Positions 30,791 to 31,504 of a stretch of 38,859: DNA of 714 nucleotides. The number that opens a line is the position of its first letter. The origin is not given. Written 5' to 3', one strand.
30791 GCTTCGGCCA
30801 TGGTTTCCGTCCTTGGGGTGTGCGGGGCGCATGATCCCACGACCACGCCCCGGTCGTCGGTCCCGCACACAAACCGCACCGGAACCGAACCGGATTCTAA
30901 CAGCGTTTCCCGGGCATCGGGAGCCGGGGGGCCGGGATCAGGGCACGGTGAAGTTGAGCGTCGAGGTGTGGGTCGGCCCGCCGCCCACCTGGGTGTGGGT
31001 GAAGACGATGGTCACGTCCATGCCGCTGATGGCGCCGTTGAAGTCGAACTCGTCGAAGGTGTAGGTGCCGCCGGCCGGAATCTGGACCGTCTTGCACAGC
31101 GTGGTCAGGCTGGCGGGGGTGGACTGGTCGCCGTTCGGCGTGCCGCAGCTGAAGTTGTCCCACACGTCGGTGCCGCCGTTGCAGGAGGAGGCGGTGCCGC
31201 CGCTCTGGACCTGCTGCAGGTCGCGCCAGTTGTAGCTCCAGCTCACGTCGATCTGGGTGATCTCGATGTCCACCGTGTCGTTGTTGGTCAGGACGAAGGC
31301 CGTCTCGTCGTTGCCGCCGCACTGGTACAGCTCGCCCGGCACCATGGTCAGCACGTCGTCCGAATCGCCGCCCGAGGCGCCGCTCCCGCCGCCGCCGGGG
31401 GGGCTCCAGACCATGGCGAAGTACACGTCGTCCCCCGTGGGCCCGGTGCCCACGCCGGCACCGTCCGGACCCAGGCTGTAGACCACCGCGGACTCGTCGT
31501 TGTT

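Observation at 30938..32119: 393-aa pseudopilin: prepilin helix + two tandem GspG-like heads + Gly/Ser linker + unassigned four-Cys C-terminal domain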

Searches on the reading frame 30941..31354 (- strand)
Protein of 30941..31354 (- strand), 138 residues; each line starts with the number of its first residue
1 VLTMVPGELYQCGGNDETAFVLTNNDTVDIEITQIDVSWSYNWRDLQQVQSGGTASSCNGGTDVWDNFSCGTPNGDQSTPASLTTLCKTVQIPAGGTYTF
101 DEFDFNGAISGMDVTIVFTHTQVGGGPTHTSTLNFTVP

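Call 30: search_solved_structures(query=A2, max_evalue=10)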
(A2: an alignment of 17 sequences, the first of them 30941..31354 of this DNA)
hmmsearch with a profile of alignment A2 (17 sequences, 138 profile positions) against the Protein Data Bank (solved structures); distinct sequences matched with E-value up to 10: 3.
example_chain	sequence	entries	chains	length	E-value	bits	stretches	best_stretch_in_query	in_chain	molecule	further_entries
6hhq_P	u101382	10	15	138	1.2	12.3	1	25-94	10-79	40S ribosomal protein S14-B | Small ribosomal subunit protein uS11B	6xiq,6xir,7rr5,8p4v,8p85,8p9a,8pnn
3j6x_14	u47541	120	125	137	1.3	12.2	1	26-94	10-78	40S ribosomal protein S14 | 40S ribosomal protein rpS14 (S11p) | 40S ribosomal protein S14-A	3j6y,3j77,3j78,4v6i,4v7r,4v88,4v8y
4u3m_C4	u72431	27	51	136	1.3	12.2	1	26-94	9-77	40S ribosomal protein S14-A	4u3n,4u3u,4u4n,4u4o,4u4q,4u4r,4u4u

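Call 36: predict_structure(alignment_id=A2)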
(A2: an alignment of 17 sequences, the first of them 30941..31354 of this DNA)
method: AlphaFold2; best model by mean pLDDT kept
length: 138 residues; sequences in the alignment: 17
mean_pLDDT: 96.8   pTM: 0.90
mean pLDDT of the five models: 96.8, 96.6, 96.2, 96.0, 95.7
residues with pLDDT >= 90: 133; 70-90: 5; 50-70: 0; < 50: 0
segments of 3 or more residues with pLDDT < 50: none
pLDDT, mean of each block of 10 residues (from residue 1): 96 94 97 98 98 96 96 97 97 98 98 99 94 98
secondary structure, 60 per line:
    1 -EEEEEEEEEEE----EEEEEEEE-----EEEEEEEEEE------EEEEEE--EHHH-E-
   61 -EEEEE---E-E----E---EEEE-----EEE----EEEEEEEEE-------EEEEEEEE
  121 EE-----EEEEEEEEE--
elements in order: E2-12 E17-24 E30-39 E46-51 E62-66 E81-84 E90-92 E97-105 E113-122 E128-136

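Call 38: search_protein_representatives(alignment_id=A2)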
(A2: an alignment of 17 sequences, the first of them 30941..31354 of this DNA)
Query: 17 sequences, 138 profile positions. Proteins with E-value up to 0.001 (for the whole library): 69; up to 1e-10: 17; up to 1e-30: 3. The best 69 are listed.
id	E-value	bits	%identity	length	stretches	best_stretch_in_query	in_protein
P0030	1.4e-44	167.6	-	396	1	2-137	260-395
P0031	2.3e-38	147.4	-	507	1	2-138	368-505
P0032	2.6e-35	137.6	-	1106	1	2-138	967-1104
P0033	8.5e-30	119.7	-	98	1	62-138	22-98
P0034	1.1e-28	116.1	-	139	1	68-138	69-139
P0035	1.4e-19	86.6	-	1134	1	2-138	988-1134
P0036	5.4e-19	84.7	-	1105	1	7-138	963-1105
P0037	2.1e-17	79.6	-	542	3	13-130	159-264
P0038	5.3e-17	78.3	-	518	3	11-120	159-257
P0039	5.8e-17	78.1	-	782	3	13-123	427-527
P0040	1.0e-13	67.6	-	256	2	13-122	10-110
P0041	1.6e-13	67.0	-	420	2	13-135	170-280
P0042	1.8e-12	63.6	-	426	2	7-121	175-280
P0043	8.0e-12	61.5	-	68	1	75-138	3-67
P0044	2.7e-11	59.8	-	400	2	19-120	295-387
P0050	1.2e-08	51.2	-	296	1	9-122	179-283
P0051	1.3e-08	51.1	-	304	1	11-122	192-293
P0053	5.1e-08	49.1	-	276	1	16-127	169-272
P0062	4.1e-06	43.0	-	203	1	3-122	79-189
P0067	1.6e-05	41.0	-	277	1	13-132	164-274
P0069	3.4e-05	40.0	-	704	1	15-132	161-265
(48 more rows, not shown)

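Call 40: search_protein_families(library=pfam, proteins=[P0031, P0032, P0035, P0037, P0039, P0050, P0051, P0053, P0069, P0062], max_evalue=0.01)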
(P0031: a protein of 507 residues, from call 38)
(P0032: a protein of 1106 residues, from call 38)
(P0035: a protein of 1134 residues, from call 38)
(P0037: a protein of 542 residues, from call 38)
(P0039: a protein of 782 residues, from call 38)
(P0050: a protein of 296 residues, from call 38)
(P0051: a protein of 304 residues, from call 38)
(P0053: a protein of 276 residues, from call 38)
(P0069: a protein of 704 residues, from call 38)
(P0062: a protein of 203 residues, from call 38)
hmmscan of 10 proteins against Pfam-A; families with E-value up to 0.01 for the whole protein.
P0031 (507 aa): 4 families
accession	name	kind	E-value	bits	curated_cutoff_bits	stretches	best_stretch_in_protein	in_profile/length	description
PF02369.22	Big_1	-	1.5e-16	60.7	34.9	2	179-254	17-88/93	Bacterial Ig-like domain (group 1)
PF09134.16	Invasin_D3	-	2.6e-11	44.3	33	2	84-147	21-81/98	Invasin, domain 3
PF19408.5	PKD_6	-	0.00031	21.5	25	1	218-254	42-78/82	PKD-like domain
PF13115.11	YtkA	-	0.0096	17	25.9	0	258-323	5-66/85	YtkA-like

P0032 (1106 aa): 3 families
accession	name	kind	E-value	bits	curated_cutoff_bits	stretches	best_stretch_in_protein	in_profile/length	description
PF09134.16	Invasin_D3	-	4.4e-32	110.9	33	4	466-565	3-96/98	Invasin, domain 3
PF02369.22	Big_1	-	6.8e-21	74.6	34.9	4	764-850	3-85/93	Bacterial Ig-like domain (group 1)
PF07963.17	N_methyl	-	1.8e-06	27.7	21.2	1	8-33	2-27/27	Prokaryotic N-terminal methylation motif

P0035 (1134 aa): 3 families
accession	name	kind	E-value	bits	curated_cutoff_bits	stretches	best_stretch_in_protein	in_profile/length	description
PF02369.22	Big_1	-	4.2e-31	107.3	34.9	5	783-876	3-89/93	Bacterial Ig-like domain (group 1)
PF09134.16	Invasin_D3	-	1.6e-25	89.9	33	3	784-878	7-96/98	Invasin, domain 3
PF07963.17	N_methyl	-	5.4e-09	35.7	21.2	1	5-29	3-27/27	Prokaryotic N-terminal methylation motif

P0037 (542 aa): 1 family
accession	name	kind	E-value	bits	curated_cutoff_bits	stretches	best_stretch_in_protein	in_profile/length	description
PF07963.17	N_methyl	-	0.00013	21.9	21.2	1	4-27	2-25/27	Prokaryotic N-terminal methylation motif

P0039 (782 aa): 5 families
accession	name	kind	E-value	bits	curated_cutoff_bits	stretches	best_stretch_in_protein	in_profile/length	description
PF00041.27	fn3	-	7.7e-18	64.9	25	2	549-634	3-69/84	Fibronectin type III domain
PF16656.11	Pur_ac_phosph_N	-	7.6e-11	42.9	30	2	306-389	6-82/93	Purple acid Phosphatase, N-terminal domain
PF25788.1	Ig_Rha78A_N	-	0.00096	19.8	27.4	0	561-652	19-102/105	Rha78A-like, N-terminal immunoglobulin domain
PF10179.15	NDNF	-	0.0067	16.9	27.3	0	610-644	85-119/127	Neuron-derived neurotrophic factor, first Fn(III) domain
PF16794.11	fn3_4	-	0.0094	16.3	27.1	0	312-392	15-93/103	Fibronectin-III type domain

P0050 (296 aa): 0 families

P0051 (304 aa): 0 families

P0053 (276 aa): 0 families

P0069 (704 aa): 6 families
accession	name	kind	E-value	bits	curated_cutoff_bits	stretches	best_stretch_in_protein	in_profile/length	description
PF08309.17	LVIVD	-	1.3e-38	130.5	20.2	5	447-488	2-41/42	LVIVD repeat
PF09826.15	Beta_propel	-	1e-07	31.7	22.4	0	420-465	89-131/495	Beta propeller domain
PF00041.27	fn3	-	8.7e-07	29.5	25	1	278-366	1-70/84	Fibronectin type III domain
PF07963.17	N_methyl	-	0.00014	21.8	21.2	1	3-27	2-26/27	Prokaryotic N-terminal methylation motif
PF16656.11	Pur_ac_phosph_N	-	0.003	18.5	30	1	283-367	6-83/93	Purple acid Phosphatase, N-terminal domain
PF23414.1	Beta-prop_EML_2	-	0.0033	17.3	90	1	553-648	14-104/266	Echinoderm microtubule-associated protein second beta-propeller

P0062 (203 aa): 1 family
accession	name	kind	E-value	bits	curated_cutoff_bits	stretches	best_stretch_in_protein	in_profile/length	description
PF16403.11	Bact_surface_Ig-like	-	1.3e-12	48.1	27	1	3-68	8-71/71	Bacterial surface protein, Ig-like domain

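Call 41: fold_search(model_id=the predicted structure, library=pdb)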
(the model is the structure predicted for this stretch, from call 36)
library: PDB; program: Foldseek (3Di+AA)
matches with E <= 10: 1433; with E <= 0.001: 5
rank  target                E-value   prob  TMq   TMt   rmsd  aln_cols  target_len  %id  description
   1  4gej_H                4.2e-04  0.99  0.39  0.39  14.9       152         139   13  N-terminal domain of VDUP-1 (released 2013-02-27)
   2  4gej_J                4.4e-04  0.99  0.35  0.37  14.3       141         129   11  N-terminal domain of VDUP-1 (released 2013-02-27)
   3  7wrk                  5.3e-04  0.99  0.35  0.32   9.5       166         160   14  Structure of hypothetical protein TTHA1873 from Thermus thermophilus (released 2022-03-09)
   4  8btk_TA               6.9e-04  1.00  0.42  0.36   7.3       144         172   17  Structure of the TRAP complex with the Sec translocon and a translating ribosome (released 2023-05-24)
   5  8rjc_5                7.8e-04  1.00  0.40  0.33   7.3       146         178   16  Structure of the rabbit 80S ribosome stalled on a 2-TMD rhodopsin intermediate in complex with Sec61-TRAP, open confor (released 2024-01-24)
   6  8b5l_q                1.1e-03  1.00  0.38  0.35   8.3       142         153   15  Cryo-EM structure of ribosome-Sec61-TRAP (TRanslocon Associated Protein) translocon complex (released 2023-03-01)
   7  6fq0_A                1.4e-03  1.00  0.44  0.32  10.0       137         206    9  Crystal structure of the CsuC-CsuA/B chaperone-subunit preassembly complex of the archaic chaperone-usher Csu pili of  (released 2018-09-26)
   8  4gej_B                1.4e-03  0.98  0.36  0.36  13.7       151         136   13  N-terminal domain of VDUP-1 (released 2013-02-27)
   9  8b6l_E                1.5e-03  1.00  0.39  0.37   9.0       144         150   19  Subtomogram average of the human Sec61-TRAP-OSTA-translocon (released 2022-12-07)
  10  9n9j_5                1.7e-03  1.00  0.41  0.40   7.4       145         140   16  Structure of a GRP94 folding intermediate engaged with a CCDC134- and FKBP11-bound secretory translocon (released 2025-11-19)
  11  7wwo_A                1.7e-03  0.96  0.35  0.32  10.5       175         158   12  Dimer form of hypothetical protein TTHA1873 from Thermus thermophilus (released 2022-03-09)
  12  4leb_A                2.1e-03  1.00  0.46  0.26   7.1       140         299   12  Structure of the Als3 adhesin from Candida albicans, residues 1-299 (mature sequence) in complex with hepta-threonine (released 2014-05-14)
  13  3pfu                  2.1e-03  0.97  0.36  0.40  11.2       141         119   15  N-terminal domain of Thiol:disulfide interchange protein DsbD in its reduced form (released 2011-05-04)
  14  7b2p_B                2.2e-03  0.99  0.33  0.10   7.1       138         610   12  Cryo-EM structure of complement C4b in complex with nanobody B5 (released 2022-03-02)
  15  4gej_A                2.8e-03  0.99  0.40  0.40  13.4       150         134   13  N-terminal domain of VDUP-1 (released 2013-02-27)
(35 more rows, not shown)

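Call 44: find_encoding_contigs(protein=P0032, flank=10000, max_places=3)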
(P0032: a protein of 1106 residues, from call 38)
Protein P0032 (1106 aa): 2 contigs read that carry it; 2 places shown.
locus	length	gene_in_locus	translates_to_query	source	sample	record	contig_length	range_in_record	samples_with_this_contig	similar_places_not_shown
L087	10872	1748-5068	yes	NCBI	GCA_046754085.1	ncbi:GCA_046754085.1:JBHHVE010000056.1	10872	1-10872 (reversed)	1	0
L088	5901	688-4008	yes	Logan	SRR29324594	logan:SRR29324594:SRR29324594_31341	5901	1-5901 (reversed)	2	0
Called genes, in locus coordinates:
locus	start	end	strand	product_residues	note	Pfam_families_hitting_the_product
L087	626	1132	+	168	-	PF07963:N_methyl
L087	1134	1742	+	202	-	PF07963:N_methyl (weak)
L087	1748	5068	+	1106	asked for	PF07963:N_methyl (weak), PF09134:Invasin_D3, PF02369:Big_1 (weak), PF09134:Invasin_D3, PF02369:Big_1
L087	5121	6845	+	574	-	-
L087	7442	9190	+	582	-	-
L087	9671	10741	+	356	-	PF01384:PHO4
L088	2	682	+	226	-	?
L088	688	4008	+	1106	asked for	PF07963:N_methyl (weak), PF09134:Invasin_D3, PF02369:Big_1 (weak), PF09134:Invasin_D3, PF02369:Big_1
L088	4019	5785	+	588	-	-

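Call 48: find_encoding_contigs(protein=P0050, flank=6000, max_places=1)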
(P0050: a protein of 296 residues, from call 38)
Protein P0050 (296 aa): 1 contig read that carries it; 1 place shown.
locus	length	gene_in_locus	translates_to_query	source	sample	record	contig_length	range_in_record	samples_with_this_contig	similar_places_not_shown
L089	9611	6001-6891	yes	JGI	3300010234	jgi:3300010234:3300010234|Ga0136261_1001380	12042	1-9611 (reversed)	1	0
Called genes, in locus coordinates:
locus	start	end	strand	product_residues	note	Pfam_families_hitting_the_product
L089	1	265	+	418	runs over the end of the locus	PF00817:IMS, PF11799:IMS_C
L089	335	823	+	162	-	PF01625:PMSR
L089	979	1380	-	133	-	PF01641:SelR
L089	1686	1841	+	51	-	-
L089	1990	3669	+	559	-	PF05157:MshEN, PF00437:T2SSE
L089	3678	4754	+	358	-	PF00482:T2SSF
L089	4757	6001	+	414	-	PF00041:fn3 (weak)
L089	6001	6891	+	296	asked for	-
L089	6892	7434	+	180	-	PF07963:N_methyl (weak)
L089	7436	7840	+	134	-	-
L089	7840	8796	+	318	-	PF11104:PilM_2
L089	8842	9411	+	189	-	PF07963:N_methyl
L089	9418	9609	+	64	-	?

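Call 49: find_encoding_contigs(protein=P0035, flank=8000, max_places=1)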
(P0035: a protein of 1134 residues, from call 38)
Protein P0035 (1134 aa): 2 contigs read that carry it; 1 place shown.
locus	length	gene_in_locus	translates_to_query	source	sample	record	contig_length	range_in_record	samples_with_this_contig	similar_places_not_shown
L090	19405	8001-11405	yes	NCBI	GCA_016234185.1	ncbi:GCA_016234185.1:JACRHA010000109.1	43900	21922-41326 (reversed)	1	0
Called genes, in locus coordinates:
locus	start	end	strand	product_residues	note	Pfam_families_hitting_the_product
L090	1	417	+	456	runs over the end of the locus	PF00004:AAA, PF07724:AAA_2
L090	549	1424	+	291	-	PF00696:AA_kinase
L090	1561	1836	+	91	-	-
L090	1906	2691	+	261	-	PF13185:GAF_2, PF01590:GAF, PF13492:GAF_3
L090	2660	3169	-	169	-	PF02542:YgbB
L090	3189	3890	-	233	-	PF01128:IspD, PF12804:NTP_transf_3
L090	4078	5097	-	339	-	PF01850:PIN, PF18477:PIN_9 (faint), PF01938:TRAM (weak)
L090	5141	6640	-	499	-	PF00089:Trypsin, PF13365:Trypsin_2, PF00595:PDZ, PF13180:PDZ_2, PF17820:PDZ_6, PF00595:PDZ, PF13180:PDZ_2, PF17820:PDZ_6, +1 more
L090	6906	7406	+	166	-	PF07963:N_methyl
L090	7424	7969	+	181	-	PF07963:N_methyl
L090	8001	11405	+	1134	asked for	PF07963:N_methyl, PF02369:Big_1 (weak), PF09134:Invasin_D3 (weak), PF02369:Big_1 (weak), PF09134:Invasin_D3 (weak), PF02369:Big_1 (weak), PF09134:Invasin_D3, PF02369:Big_1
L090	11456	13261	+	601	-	PF14341:PilX_N (weak)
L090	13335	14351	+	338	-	PF05157:MshEN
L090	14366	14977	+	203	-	-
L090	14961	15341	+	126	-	PF07963:N_methyl, PF16732:ComP_DUS (weak)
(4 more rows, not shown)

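Call 50: find_encoding_contigs(protein=P0030, flank=10000, max_places=2)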
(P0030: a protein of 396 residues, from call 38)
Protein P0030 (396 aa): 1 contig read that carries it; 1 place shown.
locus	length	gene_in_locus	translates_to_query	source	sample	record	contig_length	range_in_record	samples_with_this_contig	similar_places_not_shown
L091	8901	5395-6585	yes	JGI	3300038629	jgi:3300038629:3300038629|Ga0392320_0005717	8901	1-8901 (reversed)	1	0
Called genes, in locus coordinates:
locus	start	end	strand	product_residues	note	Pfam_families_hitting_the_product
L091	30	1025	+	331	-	-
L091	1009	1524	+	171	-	-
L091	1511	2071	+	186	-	-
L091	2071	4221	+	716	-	PF07660:STN (faint), PF00263:Secretin, PF00515:TPR_1 (faint), PF07719:TPR_2 (faint), PF13371:TPR_9 (faint), PF13428:TPR_14 (faint), PF14559:TPR_19 (faint), PF13432:TPR_16, +1 more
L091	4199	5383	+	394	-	PF07963:N_methyl (weak), PF08334:T2SSG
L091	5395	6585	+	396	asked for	PF08334:T2SSG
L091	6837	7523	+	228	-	PF00072:Response_reg, PF00486:Trans_reg_C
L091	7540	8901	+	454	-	?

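Call 58: search_protein_families(library=pfam, proteins=[L091:4199-5380:+, P0030, L089:4757-5998:+, L087:5121-6842:+], max_evalue=0.01)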
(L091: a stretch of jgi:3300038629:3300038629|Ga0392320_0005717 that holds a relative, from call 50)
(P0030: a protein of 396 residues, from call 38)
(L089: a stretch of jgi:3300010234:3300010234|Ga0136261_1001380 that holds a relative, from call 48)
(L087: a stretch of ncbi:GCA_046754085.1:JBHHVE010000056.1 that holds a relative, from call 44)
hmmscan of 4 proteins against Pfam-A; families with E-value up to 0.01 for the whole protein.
L091:4199-5380:+ (394 aa): 2 families
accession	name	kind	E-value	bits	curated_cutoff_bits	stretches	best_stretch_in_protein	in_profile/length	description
PF08334.16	T2SSG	-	4.8e-13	49.6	21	1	42-147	3-100/108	Type II secretion system (T2SS), protein G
PF07963.17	N_methyl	-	5.5e-06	26.2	21.2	1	14-37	3-26/27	Prokaryotic N-terminal methylation motif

P0030 (396 aa): 2 families
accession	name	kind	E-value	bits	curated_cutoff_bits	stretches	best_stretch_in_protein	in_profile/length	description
PF08334.16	T2SSG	-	1.6e-13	51.1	21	1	41-146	3-100/108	Type II secretion system (T2SS), protein G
PF07963.17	N_methyl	-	0.00046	20.1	21.2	1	13-36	3-26/27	Prokaryotic N-terminal methylation motif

L089:4757-5998:+ (414 aa): 2 families
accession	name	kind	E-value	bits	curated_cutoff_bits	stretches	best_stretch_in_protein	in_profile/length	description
PF00041.27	fn3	-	1.8e-07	31.7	25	1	180-277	5-81/84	Fibronectin type III domain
PF07963.17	N_methyl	-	0.0085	16.1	21.2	0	7-29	4-26/27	Prokaryotic N-terminal methylation motif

L087:5121-6842:+ (574 aa): 1 family
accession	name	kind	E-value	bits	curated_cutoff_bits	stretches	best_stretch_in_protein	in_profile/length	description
PF14341.11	PilX_N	-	0.00094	19.6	25.5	1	7-56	2-51/51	PilX N-terminal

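Call 64: fold_search(model_id=the predicted structure, library=viral)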
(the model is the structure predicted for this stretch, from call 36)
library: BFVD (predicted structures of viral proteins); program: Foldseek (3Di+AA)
matches with E <= 10: 894; with E <= 0.001: 3
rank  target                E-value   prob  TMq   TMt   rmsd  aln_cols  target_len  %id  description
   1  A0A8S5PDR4            4.4e-04  1.00  0.44  0.38  12.3       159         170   15  Uncharacterized protein [Siphoviridae sp. ctorp6]
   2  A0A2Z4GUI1            7.2e-04  1.00  0.47  0.40   6.5       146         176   12  (no name in the UniProt tables at hand)
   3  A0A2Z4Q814            8.5e-04  1.00  0.40  0.37   4.8       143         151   14  (no name in the UniProt tables at hand)
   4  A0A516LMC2            1.8e-03  0.95  0.35  0.11  10.4       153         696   16  (no name in the UniProt tables at hand)
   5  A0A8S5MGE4            2.5e-03  0.98  0.38  0.14   9.4       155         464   13  PknB-like protein [Podoviridae sp. ctqve24]
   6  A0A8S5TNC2            3.1e-03  0.98  0.40  0.29  15.2       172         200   10  Uncharacterized protein [Siphoviridae sp. ctamP19]
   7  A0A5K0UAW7            3.2e-03  0.85  0.30  0.14  13.5       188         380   15  Ig family protein [Yasminevirus sp. GU-2018]
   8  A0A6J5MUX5            4.8e-03  0.89  0.30  0.27   8.1       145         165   12  Uncharacterized protein [uncultured Caudovirales phage]
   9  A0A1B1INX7            6.0e-03  0.21  0.18  0.08  19.2       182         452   14  (no name in the UniProt tables at hand)
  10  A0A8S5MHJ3            7.5e-03  0.69  0.29  0.14  12.4       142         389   10  Uncharacterized protein [Myoviridae sp. ct9Ns12]
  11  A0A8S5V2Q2            9.3e-03  0.60  0.26  0.19  12.1       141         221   16  Uncharacterized protein [CrAss-like virus sp. ctelJ1]
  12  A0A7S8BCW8            1.5e-02  0.44  0.27  0.13  10.2       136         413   10  Uncharacterized protein [Medusavirus stheno T3]
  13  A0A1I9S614            1.5e-02  0.82  0.31  0.20  11.6       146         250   12  (no name in the UniProt tables at hand)
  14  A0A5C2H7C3            1.7e-02  0.91  0.31  0.27   7.0       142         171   15  Uncharacterized protein [Sinorhizobium phage ort11]
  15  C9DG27                1.7e-02  0.23  0.23  0.16  11.2       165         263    9  Uncharacterized protein [Delftia phage PhiW-14]
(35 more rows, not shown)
